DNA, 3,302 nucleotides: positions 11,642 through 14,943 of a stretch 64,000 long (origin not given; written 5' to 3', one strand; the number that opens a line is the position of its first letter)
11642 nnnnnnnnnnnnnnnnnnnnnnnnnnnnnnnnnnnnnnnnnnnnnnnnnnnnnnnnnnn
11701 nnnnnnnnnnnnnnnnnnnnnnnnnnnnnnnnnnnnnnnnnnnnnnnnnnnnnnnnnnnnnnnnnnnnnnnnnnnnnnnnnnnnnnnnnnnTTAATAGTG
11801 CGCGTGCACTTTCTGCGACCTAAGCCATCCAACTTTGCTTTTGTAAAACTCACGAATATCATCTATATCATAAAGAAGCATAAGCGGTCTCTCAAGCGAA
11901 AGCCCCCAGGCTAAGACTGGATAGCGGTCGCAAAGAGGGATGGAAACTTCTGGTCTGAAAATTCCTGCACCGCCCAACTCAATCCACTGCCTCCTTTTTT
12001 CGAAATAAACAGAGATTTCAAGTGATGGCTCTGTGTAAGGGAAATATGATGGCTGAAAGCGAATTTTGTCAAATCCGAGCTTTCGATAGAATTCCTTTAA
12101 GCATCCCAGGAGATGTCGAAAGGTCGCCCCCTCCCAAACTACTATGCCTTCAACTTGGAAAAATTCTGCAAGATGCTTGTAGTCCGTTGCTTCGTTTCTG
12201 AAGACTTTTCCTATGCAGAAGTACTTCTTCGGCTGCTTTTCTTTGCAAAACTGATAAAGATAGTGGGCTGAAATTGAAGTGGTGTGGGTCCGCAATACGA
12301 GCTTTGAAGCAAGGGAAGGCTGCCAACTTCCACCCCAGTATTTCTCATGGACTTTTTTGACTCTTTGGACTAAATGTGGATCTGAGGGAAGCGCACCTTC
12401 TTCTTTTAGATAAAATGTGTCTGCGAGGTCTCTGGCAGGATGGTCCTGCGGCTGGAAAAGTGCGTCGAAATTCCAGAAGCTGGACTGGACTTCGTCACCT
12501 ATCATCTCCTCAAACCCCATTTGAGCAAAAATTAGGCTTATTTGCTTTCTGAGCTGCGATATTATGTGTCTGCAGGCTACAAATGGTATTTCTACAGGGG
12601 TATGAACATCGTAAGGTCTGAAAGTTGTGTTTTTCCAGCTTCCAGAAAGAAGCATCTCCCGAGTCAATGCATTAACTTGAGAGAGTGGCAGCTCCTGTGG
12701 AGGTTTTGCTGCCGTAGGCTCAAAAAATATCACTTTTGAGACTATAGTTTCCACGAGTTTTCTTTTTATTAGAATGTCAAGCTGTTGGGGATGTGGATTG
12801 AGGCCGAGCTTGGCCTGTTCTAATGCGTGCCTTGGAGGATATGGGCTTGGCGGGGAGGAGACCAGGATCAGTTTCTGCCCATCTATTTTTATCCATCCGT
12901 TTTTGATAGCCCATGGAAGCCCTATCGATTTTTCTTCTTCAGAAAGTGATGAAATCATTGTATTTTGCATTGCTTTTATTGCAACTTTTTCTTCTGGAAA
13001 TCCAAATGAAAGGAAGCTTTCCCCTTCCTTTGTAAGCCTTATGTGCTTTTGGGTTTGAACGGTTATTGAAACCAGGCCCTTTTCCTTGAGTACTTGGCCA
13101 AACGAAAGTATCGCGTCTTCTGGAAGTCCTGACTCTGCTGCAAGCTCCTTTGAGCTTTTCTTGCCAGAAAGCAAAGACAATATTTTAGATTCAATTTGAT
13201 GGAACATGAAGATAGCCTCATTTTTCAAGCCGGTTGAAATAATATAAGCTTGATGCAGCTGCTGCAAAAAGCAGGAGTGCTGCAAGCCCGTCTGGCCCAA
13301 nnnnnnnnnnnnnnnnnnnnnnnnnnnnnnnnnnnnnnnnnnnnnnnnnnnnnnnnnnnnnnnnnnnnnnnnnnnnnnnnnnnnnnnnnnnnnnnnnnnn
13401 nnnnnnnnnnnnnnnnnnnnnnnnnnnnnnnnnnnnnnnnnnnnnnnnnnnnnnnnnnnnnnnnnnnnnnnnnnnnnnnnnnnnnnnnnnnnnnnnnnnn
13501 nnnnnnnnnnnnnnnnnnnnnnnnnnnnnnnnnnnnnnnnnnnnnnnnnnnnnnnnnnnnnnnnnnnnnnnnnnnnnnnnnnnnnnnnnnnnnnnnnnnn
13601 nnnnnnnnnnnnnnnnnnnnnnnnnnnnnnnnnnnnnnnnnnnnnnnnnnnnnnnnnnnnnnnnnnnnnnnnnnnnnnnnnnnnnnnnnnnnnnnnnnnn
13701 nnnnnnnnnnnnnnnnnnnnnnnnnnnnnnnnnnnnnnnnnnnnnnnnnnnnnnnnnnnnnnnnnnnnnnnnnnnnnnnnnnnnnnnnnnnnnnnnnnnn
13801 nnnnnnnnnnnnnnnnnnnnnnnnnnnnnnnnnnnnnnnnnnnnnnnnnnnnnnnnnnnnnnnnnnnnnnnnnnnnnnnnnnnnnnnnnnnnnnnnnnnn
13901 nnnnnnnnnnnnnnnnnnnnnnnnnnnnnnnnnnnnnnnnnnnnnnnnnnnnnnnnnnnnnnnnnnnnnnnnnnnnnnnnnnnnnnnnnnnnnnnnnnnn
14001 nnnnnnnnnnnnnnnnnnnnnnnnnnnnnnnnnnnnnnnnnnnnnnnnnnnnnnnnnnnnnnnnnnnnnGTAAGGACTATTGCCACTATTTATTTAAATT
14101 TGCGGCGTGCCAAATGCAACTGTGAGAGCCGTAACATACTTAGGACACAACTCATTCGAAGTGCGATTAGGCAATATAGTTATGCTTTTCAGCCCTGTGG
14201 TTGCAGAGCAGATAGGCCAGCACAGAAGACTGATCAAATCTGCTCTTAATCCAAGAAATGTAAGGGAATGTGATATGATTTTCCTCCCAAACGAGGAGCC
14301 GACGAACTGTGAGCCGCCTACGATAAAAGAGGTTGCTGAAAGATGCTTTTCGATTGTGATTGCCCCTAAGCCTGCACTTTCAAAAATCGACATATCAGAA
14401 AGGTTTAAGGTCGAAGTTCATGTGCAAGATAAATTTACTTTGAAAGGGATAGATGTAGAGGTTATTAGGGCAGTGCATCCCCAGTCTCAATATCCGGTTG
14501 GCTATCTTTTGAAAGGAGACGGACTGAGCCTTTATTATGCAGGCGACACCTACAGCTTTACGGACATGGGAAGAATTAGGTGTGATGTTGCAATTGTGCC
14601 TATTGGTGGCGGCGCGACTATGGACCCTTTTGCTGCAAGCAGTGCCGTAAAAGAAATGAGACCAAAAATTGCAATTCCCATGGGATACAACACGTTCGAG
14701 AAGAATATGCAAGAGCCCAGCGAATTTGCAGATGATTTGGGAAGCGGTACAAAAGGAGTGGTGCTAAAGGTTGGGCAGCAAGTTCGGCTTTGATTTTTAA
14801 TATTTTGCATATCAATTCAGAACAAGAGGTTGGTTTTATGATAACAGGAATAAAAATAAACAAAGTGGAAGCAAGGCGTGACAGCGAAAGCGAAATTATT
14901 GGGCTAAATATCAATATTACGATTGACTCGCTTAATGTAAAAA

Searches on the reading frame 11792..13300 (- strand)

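Call 7: search_protein_families(library=pfam, proteins=[window:11792-13300:-], max_evalue=0.01)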
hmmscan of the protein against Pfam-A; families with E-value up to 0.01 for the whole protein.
window:11792-13300:- (502 aa): 3 families
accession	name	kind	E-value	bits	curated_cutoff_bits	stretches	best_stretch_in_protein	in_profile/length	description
PF01409.25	tRNA-synt_2d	-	8.7e-85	284.5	19.8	1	230-494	2-244/246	tRNA synthetases class II core domain (F)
PF00152.25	tRNA-synt_2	-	0.00017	21.2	25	1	358-384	92-118/308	tRNA synthetases class II (D, K and N)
PF00587.30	tRNA-synt_2b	-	0.0039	17.7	29.3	0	338-444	16-133/179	tRNA synthetase class II core domain (G, H, P, S and T)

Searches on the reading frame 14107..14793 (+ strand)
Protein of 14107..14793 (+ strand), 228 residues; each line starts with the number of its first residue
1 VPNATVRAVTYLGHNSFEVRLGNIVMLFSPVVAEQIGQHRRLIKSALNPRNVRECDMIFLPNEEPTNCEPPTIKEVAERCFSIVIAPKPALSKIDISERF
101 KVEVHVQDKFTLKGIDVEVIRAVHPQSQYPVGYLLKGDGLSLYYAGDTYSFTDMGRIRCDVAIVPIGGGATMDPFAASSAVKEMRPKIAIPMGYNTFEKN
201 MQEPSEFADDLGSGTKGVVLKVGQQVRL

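Call 7: search_protein_families(library=pfam, proteins=[window:14107-14793:+], max_evalue=0.01)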
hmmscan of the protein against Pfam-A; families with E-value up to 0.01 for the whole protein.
window:14107-14793:+ (228 aa): 2 families
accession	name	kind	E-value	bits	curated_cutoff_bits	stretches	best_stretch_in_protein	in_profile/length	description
PF13483.12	Lactamase_B_3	-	1e-16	61.8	24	1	9-192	2-159/160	Beta-lactamase superfamily domain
PF12706.13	Lactamase_B_2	-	6e-09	36.2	27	1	66-192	60-198/200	Beta-lactamase superfamily domain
